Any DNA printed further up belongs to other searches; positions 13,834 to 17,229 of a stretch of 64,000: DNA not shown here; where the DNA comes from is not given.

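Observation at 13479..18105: Single-chain MmeI-like Type IIL RM enzyme followed by an Rpn/YhgA-family nuclease, in a repeat-bounded accessory segment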

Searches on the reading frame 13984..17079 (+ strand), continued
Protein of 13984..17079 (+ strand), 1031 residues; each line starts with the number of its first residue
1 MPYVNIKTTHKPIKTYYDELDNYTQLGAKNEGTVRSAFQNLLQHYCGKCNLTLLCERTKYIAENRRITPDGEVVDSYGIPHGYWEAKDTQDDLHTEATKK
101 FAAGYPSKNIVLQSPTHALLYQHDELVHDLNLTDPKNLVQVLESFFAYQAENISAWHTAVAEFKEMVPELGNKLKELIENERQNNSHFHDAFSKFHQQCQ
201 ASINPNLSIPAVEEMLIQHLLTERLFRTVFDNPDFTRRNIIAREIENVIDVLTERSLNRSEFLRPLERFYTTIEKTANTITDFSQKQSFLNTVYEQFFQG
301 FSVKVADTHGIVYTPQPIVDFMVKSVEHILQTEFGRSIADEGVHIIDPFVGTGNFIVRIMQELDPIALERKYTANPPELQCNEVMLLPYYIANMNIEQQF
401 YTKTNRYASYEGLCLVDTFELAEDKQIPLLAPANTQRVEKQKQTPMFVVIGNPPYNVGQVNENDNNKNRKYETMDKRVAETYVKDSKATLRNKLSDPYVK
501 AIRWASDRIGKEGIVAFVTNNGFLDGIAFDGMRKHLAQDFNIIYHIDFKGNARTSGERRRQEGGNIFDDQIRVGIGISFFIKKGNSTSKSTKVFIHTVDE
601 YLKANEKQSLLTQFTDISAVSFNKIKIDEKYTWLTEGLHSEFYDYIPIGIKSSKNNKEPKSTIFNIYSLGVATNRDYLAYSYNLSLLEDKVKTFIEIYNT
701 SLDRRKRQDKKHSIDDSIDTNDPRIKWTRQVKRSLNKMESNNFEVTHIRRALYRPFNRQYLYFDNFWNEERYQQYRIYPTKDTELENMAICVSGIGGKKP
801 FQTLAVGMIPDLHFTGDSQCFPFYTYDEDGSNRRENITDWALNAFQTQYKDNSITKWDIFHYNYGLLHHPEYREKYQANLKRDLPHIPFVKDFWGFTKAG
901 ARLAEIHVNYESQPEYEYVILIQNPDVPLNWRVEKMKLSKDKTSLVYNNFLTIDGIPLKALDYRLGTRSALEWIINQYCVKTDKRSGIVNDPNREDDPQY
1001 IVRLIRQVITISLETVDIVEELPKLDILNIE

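Call 6: search_solved_structures(query=window:13984-17079:+, max_evalue=0.01, show_alignments=2)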
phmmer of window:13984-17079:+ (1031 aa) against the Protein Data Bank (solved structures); distinct sequences matched with E-value up to 0.01: 4.
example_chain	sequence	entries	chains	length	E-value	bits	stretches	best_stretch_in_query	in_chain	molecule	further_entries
7lo5_A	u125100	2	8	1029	2.6e-211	707.3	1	15-1024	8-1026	Site-specific DNA-methyltransferase (adenine-specific)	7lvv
5ffj_A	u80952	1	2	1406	3.4e-158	531.5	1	189-1027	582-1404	Endonuclease and methylase LlaGI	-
4xqk_A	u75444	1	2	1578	4.1e-148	498.1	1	189-1027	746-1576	LlaBIII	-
3ufb_A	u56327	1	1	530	0.0035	18.3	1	282-396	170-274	Type I restriction-modification system methyltransferase subunit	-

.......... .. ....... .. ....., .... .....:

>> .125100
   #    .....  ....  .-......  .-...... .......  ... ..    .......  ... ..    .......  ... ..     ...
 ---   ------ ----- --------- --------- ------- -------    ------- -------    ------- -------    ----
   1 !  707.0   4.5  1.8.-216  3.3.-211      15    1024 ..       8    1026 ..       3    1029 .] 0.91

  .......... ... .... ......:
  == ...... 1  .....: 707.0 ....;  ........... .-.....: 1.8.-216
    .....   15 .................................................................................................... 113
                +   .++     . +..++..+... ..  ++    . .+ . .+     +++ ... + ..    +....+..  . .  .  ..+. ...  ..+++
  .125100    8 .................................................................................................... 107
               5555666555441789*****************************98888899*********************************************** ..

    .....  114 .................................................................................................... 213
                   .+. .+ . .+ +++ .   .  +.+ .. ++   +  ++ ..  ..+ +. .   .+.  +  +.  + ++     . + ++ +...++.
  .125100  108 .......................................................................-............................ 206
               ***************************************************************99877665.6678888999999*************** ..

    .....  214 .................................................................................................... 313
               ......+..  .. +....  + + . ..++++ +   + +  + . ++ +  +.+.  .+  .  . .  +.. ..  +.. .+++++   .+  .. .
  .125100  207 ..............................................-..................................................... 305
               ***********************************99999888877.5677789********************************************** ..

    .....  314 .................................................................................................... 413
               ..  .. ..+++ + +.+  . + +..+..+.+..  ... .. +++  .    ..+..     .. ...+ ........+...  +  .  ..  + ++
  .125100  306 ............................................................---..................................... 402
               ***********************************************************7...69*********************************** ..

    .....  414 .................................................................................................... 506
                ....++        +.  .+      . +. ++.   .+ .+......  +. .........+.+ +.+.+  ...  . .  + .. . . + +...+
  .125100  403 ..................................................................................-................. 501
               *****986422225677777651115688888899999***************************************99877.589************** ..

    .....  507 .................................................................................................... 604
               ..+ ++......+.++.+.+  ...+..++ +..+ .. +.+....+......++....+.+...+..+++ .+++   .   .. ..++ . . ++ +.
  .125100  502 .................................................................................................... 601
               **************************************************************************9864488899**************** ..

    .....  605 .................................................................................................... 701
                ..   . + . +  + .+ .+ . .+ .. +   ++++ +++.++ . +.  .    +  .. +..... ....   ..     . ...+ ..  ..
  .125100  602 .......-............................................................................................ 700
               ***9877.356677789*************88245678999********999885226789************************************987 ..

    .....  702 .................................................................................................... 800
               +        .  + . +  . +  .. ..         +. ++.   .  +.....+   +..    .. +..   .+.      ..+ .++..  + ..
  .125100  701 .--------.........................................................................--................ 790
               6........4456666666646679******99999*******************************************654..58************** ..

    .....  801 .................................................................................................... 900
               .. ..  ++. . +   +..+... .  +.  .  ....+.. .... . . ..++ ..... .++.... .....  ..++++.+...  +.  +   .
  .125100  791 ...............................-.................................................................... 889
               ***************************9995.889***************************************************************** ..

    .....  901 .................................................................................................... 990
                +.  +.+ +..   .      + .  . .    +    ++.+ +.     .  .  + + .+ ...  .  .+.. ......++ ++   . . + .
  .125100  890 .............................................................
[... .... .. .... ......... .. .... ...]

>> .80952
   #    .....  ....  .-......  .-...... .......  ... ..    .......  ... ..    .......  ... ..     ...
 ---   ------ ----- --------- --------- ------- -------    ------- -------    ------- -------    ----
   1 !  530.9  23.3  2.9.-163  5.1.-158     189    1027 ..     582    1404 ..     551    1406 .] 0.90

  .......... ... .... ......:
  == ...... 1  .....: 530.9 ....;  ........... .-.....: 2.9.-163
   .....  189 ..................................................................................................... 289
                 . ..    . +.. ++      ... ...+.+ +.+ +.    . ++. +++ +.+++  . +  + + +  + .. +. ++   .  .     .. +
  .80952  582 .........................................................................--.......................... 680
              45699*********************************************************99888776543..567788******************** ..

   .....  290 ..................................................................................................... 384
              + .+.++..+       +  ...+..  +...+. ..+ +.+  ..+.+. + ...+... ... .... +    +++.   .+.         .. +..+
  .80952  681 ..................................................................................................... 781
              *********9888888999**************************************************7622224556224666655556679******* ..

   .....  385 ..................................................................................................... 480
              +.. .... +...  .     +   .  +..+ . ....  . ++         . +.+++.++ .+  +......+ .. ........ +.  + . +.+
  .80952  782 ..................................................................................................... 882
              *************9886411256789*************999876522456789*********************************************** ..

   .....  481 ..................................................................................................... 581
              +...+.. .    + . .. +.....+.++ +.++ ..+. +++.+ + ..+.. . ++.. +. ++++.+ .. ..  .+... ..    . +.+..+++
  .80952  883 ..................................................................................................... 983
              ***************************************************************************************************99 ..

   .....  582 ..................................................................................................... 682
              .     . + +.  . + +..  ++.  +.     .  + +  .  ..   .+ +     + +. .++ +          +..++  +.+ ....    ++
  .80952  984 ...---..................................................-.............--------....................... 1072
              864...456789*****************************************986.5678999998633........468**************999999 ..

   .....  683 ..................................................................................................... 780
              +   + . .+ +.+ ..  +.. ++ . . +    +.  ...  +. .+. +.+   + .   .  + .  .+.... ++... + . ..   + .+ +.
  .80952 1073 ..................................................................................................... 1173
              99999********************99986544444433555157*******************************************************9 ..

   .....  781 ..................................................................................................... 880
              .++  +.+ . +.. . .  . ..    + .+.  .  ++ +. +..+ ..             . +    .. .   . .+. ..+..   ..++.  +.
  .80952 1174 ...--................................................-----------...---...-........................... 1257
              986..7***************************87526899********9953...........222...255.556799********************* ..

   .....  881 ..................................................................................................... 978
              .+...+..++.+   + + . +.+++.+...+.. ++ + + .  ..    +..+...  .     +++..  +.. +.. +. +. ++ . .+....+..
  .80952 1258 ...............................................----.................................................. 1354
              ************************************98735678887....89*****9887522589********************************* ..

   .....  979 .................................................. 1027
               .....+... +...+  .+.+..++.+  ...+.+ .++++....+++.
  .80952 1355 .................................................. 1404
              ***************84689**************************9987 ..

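Call 16: find_encoding_contigs(protein=window:13984-17079:+, flank=10000, max_places=6)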
Protein window:13984-17079:+ (1031 aa): no gene with exactly this product is on record in the collection.
